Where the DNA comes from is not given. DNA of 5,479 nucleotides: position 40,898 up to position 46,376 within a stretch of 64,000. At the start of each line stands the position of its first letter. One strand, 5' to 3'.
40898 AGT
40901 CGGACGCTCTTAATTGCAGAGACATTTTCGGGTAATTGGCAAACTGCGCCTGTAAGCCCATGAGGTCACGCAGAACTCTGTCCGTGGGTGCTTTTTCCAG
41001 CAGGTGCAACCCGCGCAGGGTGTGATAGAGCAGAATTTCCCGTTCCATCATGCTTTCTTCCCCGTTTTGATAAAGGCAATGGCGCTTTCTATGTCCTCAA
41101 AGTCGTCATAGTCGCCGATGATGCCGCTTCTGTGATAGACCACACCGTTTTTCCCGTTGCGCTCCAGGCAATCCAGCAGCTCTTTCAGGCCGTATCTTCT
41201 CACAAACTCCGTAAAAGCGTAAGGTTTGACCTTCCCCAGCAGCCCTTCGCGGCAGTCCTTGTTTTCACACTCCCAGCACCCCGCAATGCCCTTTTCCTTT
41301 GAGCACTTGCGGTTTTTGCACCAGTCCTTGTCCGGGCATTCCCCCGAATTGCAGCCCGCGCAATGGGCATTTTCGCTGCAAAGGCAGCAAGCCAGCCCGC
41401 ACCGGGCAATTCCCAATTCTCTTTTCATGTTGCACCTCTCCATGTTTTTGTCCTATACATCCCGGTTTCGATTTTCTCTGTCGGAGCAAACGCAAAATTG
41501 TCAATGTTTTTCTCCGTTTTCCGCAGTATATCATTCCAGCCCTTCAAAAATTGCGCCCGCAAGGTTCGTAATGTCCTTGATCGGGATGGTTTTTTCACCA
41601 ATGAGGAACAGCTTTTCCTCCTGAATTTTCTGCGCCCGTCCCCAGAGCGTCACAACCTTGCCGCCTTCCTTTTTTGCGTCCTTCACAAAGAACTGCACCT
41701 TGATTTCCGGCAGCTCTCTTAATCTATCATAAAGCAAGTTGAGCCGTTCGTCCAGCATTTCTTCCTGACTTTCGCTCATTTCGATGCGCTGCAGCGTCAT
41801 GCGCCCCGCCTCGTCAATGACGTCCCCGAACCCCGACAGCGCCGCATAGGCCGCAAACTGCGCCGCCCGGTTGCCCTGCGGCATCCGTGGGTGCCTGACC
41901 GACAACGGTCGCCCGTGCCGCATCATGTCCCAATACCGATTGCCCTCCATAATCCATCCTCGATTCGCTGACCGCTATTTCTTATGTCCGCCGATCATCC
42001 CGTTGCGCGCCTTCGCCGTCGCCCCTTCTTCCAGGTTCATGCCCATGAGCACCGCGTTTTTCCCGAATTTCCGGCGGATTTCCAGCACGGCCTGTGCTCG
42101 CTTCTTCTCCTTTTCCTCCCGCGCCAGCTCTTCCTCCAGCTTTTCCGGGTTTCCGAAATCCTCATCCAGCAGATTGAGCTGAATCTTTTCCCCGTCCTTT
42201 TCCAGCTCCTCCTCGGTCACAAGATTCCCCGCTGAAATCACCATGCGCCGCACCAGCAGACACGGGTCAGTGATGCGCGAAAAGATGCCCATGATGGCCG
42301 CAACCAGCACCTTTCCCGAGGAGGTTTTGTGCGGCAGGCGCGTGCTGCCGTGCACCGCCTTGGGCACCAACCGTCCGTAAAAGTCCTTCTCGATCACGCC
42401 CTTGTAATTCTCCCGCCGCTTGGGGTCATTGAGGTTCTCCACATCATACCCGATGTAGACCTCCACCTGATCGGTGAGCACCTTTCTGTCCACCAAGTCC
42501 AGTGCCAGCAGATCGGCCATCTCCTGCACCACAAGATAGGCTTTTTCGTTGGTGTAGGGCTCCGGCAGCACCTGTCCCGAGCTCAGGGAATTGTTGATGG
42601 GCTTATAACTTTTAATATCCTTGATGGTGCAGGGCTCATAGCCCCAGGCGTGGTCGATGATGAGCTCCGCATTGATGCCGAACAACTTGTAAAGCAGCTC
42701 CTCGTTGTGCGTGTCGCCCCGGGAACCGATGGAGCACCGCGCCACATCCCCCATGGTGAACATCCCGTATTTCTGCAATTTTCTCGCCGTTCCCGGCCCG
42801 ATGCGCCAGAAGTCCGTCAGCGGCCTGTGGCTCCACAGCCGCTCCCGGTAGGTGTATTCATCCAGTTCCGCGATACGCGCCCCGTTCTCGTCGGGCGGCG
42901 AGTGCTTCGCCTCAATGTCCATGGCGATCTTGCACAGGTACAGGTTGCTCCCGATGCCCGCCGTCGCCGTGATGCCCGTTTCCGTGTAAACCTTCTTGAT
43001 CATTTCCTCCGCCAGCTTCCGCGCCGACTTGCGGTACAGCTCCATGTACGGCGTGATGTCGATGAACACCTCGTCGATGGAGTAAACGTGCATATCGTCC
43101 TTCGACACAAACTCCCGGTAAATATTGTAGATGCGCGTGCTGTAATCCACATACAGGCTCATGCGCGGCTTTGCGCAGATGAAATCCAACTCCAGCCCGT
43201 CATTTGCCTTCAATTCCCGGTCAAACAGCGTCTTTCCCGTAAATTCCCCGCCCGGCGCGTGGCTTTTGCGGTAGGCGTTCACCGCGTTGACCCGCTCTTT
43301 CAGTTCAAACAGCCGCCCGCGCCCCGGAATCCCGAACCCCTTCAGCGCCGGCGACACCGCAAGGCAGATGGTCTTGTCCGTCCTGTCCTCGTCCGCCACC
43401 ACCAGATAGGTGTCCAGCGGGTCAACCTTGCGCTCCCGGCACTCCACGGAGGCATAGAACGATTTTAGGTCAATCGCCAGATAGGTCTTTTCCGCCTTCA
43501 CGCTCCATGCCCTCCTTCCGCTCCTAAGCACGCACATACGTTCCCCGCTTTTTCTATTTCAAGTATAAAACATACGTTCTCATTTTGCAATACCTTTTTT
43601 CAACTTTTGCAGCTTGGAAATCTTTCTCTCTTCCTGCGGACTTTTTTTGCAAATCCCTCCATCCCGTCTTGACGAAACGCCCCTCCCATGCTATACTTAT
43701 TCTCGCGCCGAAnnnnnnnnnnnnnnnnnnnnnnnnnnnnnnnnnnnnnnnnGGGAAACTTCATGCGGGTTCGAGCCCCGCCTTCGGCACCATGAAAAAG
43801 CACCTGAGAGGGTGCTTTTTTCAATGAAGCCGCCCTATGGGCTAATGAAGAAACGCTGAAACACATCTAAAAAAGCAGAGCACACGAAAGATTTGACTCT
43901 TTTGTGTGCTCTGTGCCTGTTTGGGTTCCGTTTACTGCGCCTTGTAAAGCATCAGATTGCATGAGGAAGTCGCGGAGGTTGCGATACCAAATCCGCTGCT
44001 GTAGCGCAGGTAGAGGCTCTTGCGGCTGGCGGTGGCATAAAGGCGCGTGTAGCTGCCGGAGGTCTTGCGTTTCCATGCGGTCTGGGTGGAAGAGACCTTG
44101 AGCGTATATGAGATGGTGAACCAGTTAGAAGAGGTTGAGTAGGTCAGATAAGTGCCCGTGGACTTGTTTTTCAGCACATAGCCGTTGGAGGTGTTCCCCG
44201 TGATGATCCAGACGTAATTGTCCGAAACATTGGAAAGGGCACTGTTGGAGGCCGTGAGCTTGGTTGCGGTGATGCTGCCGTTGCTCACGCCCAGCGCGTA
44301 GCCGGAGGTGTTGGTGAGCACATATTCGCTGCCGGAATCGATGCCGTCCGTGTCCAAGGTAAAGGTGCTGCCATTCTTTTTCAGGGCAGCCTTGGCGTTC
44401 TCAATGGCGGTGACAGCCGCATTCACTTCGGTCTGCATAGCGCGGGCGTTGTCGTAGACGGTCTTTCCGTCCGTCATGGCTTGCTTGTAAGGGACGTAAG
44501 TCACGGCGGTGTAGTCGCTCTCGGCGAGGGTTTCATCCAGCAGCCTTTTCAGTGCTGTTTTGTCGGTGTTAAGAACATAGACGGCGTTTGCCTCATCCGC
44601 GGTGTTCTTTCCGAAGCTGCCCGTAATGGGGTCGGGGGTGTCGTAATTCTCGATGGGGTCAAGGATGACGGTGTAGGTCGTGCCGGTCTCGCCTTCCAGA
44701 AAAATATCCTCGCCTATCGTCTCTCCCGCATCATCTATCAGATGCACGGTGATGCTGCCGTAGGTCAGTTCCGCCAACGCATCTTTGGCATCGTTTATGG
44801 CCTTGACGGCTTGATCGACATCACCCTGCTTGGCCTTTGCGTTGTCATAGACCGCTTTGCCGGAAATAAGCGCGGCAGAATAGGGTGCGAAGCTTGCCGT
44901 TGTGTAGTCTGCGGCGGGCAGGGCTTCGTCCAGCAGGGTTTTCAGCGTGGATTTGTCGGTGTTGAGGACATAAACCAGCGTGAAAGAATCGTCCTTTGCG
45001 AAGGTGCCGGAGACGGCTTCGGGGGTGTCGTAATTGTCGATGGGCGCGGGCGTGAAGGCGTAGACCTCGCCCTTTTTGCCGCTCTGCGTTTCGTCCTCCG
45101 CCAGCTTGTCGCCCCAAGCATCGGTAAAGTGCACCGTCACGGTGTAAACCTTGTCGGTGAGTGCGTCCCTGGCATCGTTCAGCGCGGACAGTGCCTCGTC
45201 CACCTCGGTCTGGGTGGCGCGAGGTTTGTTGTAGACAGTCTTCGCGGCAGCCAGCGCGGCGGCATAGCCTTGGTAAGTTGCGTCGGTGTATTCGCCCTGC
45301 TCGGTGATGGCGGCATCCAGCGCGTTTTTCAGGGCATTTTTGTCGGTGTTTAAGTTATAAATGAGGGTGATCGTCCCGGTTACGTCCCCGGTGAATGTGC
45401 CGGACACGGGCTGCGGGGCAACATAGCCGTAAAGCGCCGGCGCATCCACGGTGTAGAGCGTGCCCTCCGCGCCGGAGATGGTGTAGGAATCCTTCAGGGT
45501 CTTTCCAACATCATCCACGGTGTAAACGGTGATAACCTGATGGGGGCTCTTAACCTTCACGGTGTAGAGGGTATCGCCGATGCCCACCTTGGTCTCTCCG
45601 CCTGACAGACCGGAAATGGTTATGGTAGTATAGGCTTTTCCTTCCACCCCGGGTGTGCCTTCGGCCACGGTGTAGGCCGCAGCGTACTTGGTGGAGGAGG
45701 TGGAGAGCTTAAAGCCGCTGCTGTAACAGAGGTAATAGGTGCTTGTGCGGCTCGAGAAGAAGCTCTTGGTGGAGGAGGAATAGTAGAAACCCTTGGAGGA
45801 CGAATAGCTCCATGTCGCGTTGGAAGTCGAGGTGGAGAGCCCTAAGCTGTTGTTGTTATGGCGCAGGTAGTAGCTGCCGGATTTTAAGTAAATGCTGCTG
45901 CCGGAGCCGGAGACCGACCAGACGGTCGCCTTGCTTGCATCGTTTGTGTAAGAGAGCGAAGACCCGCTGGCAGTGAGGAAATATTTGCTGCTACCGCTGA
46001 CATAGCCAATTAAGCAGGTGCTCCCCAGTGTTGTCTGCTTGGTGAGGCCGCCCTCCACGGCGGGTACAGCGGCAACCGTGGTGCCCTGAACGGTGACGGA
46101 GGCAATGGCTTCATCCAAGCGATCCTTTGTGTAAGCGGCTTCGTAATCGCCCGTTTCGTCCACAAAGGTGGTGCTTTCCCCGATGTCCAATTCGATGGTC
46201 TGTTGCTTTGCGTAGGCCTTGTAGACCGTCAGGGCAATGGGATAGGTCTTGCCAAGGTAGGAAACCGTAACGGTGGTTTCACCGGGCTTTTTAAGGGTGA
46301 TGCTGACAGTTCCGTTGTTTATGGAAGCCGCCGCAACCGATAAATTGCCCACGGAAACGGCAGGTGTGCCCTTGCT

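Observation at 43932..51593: One polypeptide carrying sialidase, beta-galactosidase and beta-N-acetylhexosaminidase catalytic domains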

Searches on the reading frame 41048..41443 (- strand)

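Call 12: search_protein_families(library=pfam, proteins=[window:41048-41443:-], max_evalue=0.001)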
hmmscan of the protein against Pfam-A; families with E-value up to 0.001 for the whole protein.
window:41048-41443:- (131 aa): 1 family
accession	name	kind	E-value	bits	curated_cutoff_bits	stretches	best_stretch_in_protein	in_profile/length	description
PF12675.12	DUF3795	-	0.00027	21.8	22.6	1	24-65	36-79/83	Protein of unknown function (DUF3795)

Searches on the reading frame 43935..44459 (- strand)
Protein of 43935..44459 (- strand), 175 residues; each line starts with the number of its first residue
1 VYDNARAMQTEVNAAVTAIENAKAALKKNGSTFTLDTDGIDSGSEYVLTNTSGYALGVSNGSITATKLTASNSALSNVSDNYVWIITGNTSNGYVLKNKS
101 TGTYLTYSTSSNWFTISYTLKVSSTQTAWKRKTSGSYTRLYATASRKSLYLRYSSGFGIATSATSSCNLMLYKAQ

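Call 71: find_homologous_proteins(query=window:43935-44459:-, max_evalue=0.001)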
Query window:43935-44459:-: 78 candidates shared short words with the query, none scored E <= 0.001.
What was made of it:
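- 43935..44369 (-): C-terminal ricin-B-like beta-trefoil, residues 2409-2553. It is a divergent second copy of the nested trefoil. There is no anchor motif. No homologues in the 5.8-billion-protein search (call 71).
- Tried and rejected: None were found (call 71).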

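Call 77: predict_structure(alignment_id=A4)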
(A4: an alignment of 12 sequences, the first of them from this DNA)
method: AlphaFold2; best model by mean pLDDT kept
length: 154 residues; sequences in the alignment: 12
mean_pLDDT: 82.4   pTM: 0.81
mean pLDDT of the five models: 82.4, 80.5, 74.3, 74.2, 73.9
residues with pLDDT >= 90: 61; 70-90: 67; 50-70: 19; < 50: 7
segments of 3 or more residues with pLDDT < 50: 50-54
pLDDT, mean of each block of 10 residues (from residue 1): 56 75 89 92 82 65 81 91 93 88 92 76 86 93 81 77
secondary structure, 60 per line:
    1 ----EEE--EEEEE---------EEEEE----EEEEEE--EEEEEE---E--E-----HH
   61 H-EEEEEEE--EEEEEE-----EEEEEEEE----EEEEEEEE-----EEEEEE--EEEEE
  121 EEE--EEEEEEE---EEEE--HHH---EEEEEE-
elements in order: E5-7 E10-14 E24-28 E33-38 E41-46 E63-69 E72-77 E83-90 E95-102 E108-113 E116-123 E126-132 E136-139 E148-153
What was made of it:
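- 43935..44369 (-): AlphaFold2 pLDDT 82, pTM 0.81 (call 77).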

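Call 80: fold_search(model_id=the predicted structure, library=pdb)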
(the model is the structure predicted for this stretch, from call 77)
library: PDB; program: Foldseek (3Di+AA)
matches with E <= 10: 846; with E <= 0.001: 3
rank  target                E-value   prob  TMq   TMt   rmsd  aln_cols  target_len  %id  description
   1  4ion_A                2.8e-04  1.00  0.58  0.63   6.0       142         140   17  Macrolepiota procera ricin B-like lectin (MPL) (released 2013-11-20)
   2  4izx_A                2.9e-04  1.00  0.57  0.63   6.1       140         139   17  Macrolepiota procera ricin B-like lectin (MPL) in complex with lactose (released 2013-11-20)
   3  6dr2_A                8.1e-04  1.00  0.61  0.05  12.0       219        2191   13  Ca2+-bound human type 3 1,4,5-inositol trisphosphate receptor (released 2018-07-18)
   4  1q1u                  1.1e-03  1.00  0.55  0.61   4.9       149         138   15  Crystal structure of human FHF1b (FGF12b) (released 2003-08-05)
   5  4g9m_B                1.1e-03  1.00  0.67  0.72   3.7       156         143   18  Crystal structure of the Rhizoctonia solani agglutinin (released 2013-06-05)
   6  4qks                  1.5e-03  1.00  0.59  0.71   4.2       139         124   17  Crystal Structure of 6xTrp/PV2: de novo designed beta-trefoil architecture with symmetric primary structure (L22W/L44W/L (released 2015-01-14)
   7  2yug_MODEL_1_A        1.5e-03  1.00  0.58  0.58   5.3       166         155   13  Solution structure of mouse FRG1 protein (released 2008-04-15)
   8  8i0w_2                1.7e-03  1.00  0.64  0.59   4.2       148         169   16  The cryo-EM structure of human C complex (released 2024-07-31)
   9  2uus_A                1.7e-03  1.00  0.60  0.70   3.9       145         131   12  Crystal structure of the rat FGF1-sucrose octasulfate (SOS) complex. (released 2008-05-13)
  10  7znx_A                1.9e-03  1.00  0.63  0.71   3.3       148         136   14  Crystal structure of cocaprin 1, inhibitor of cysteine and aspartic proteases from Coprinopsis cinerea (released 2022-06-01)
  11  9qce_D                1.9e-03  1.00  0.58  0.64   4.8       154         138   14  HA70-HA17-HA33 complex from Clostridium botulinum Serotype B1 (released 2025-09-10)
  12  3phz_A                2.2e-03  1.00  0.57  0.34   5.1       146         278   12  Crystal Structure Analysis of Polyporus squamosus lectin bound to human-type influenza-binding epitope Neu5Aca2-6Galb1 (released 2011-07-06)
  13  4q9p_B                2.3e-03  1.00  0.60  0.65   5.2       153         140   12  Crystal structure of C16T/K12V/C117V/P134V mutant of human acidic fibroblast growth factor (released 2015-03-11)
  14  3fgm_A                2.5e-03  1.00  0.61  0.66   5.2       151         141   13  Crystal structure of L44F/C83T/C117V/F132W mutant of Human acidic fibroblast growth factor (released 2009-10-06)
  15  2e4m_C                2.6e-03  1.00  0.60  0.64   4.5       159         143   15  Crystal structure of hemagglutinin subcomponent complex (HA-33/HA-17) from Clostridium botulinum serotype D strain 494 (released 2007-06-19)
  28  4g9m_A                3.8e-03  1.00  0.63  0.67   4.1       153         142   20  Crystal structure of the Rhizoctonia solani agglutinin (released 2013-06-05)
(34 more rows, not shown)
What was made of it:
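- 43935..44369 (-): Foldseek hits to ricin-B-like lectins 4ion (2.8e-4) and 4g9m (TM 0.67-0.72) (call 80).
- On Ricin-B-like beta-trefoil lectin / CBM13-like module: C-terminal module: pTM 0.81, with Foldseek hits to ricin-B-like lectins at TM 0.57-0.72 (calls 77, 80).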

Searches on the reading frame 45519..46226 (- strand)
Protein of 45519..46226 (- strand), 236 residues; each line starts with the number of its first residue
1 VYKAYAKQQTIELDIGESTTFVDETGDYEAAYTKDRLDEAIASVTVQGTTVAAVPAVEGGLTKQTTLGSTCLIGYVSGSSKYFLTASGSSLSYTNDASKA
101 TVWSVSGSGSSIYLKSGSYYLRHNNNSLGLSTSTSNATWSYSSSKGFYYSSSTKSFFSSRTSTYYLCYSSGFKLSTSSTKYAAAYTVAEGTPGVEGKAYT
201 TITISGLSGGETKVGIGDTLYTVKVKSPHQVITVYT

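Call 51: predict_structure(alignment_id=A2)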
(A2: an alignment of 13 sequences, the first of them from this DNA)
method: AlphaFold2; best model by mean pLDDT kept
length: 236 residues; sequences in the alignment: 13
mean_pLDDT: 90.9   pTM: 0.62
mean pLDDT of the five models: 90.9, 90.2, 90.0, 89.9, 89.5
residues with pLDDT >= 90: 165; 70-90: 62; 50-70: 9; < 50: 0
segments of 3 or more residues with pLDDT < 50: none
pLDDT, mean of each block of 10 residues (from residue 1): 85 95 92 92 95 86 93 92 95 95 89 95 89 92 93 83 94 92 91 89 96 94 85 68
secondary structure, 60 per line:
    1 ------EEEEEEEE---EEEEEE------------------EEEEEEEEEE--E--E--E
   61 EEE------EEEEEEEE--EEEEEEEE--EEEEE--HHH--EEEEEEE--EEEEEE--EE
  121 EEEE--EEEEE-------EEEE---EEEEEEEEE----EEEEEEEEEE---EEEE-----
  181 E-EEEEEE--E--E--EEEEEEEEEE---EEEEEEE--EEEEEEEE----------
elements in order: E7-14 E18-23 E42-51 E60-63 E70-77 E80-87 E90-94 E102-108 E111-116 E119-124 E127-131 E139-142 E146-154 E159-168 E172-175 E183-188 E197-206 E210-216 E219-226
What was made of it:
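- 45519..46226 (-): Ig-like domain with a nested beta-trefoil, residues 1790-2025. The trefoil is about residues 1849-1983 (nt 45645-46049). The same unit follows the catalytic domain in about 30 related giant sialidases and GH20 proteins. AlphaFold2 pLDDT 90.9 (call 51).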

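Call 54: fold_search(model_id=the predicted structure, library=pdb)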
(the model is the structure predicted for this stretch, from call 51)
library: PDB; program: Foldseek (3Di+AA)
matches with E <= 10: 591; with E <= 0.001: 0
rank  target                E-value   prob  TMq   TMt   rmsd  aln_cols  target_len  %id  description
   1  4lo8_B                1.5e-02  1.00  0.35  0.52   5.2       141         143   13  HA70(D3)-HA17 (released 2013-10-30)
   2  2e4m_C                1.5e-02  0.99  0.33  0.50  17.7       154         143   18  Crystal structure of hemagglutinin subcomponent complex (HA-33/HA-17) from Clostridium botulinum serotype D strain 494 (released 2007-06-19)
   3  4lo8_F                1.7e-02  1.00  0.35  0.53   5.1       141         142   13  HA70(D3)-HA17 (released 2013-10-30)
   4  4lo0_C                4.8e-02  0.99  0.33  0.51   9.4       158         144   13  Apo HA17-HA33 (released 2013-10-30)
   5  6lf2_B                4.8e-02  0.99  0.34  0.56   7.6       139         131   16  SeviL bound to asialo-GM1 saccharide (released 2020-12-02)
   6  6lf1_A                5.0e-02  1.00  0.35  0.60   8.4       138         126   14  SeviL, a GM1b/asialo-GM1 binding lectin (released 2020-12-02)
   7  6wxf_2                5.0e-02  0.08  0.11  0.06  27.1       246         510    8  Cryo-EM reconstruction of VP5*/VP8* assembly from rhesus rotavirus particles - Intermediate conformation (released 2021-01-20)
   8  6nk3_B                5.3e-02  0.09  0.13  0.12  34.0       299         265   10  Crystal structure of murine Mxra8 ectodomain (released 2019-05-22)
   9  6lf1_B                5.9e-02  1.00  0.35  0.61   5.6       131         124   17  SeviL, a GM1b/asialo-GM1 binding lectin (released 2020-12-02)
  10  4lo7_C                6.9e-02  0.99  0.32  0.50   8.9       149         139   13  HA70(D3)-HA17-HA33 (released 2013-10-30)
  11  5y9v_A                9.9e-02  0.99  0.31  0.40   9.6       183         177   12  Crystal structure of diamondback moth ryanodine receptor N-terminal domain (released 2017-12-20)
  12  3o12                  9.9e-02  0.08  0.11  0.13  29.7       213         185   12  The crystal structure of a functionally unknown protein from Saccharomyces cerevisiae. (released 2010-09-15)
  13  5bqu_B                1.2e-01  0.99  0.32  0.28   8.4       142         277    8  Crystal structure of HA17-HA33-Lactulose (released 2015-10-14)
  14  6y8m                  1.2e-01  0.93  0.29  0.42   9.3       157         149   13  Fragment bikinin bound to Interleukin 1 beta (released 2020-03-18)
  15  8ahn_A                1.2e-01  0.11  0.13  0.11  27.8       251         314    8  Sin Nombre virus Gn in complex with Fab SNV-42 (released 2023-05-24)
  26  9oc6_A                2.5e-01  0.03  0.09  0.10  31.1       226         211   10  Crystal structure of receptor FcRn bound to Human Astrovirus 6 spike (released 2025-11-19)
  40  9dbt_E                5.2e-01  0.02  0.09  0.10  31.2       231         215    7  Crystal structure of human astrovirus 1 capsid spike bound to human neonatal Fc receptor (released 2025-09-03)
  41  9i0y_0                5.5e-01  0.01  0.06  0.10  25.1       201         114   10  Recombinant Ena2A fibers (released 2025-03-12)
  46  9jmp_A                6.1e-01  0.01  0.09  0.03  24.9       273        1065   11  Cryo-EM structure of GD-BatCoV (BtCoV/Ii/GD/2014-422) S-trimer (released 2025-06-18)
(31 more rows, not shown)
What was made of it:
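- The accessory modules fold as beta-trefoils (calls 51, 54, 77, 80).
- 45519..46226 (-): Foldseek top hits are beta-trefoils HA17, SeviL lectin and IL-1beta, at weak E 0.015-0.05 and target TM 0.5-0.6 (call 54).
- On Ricin-B-like beta-trefoil lectin / CBM13-like module: Nested module: pLDDT 91, with beta-trefoil hits at weak E-values (calls 51, 54).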
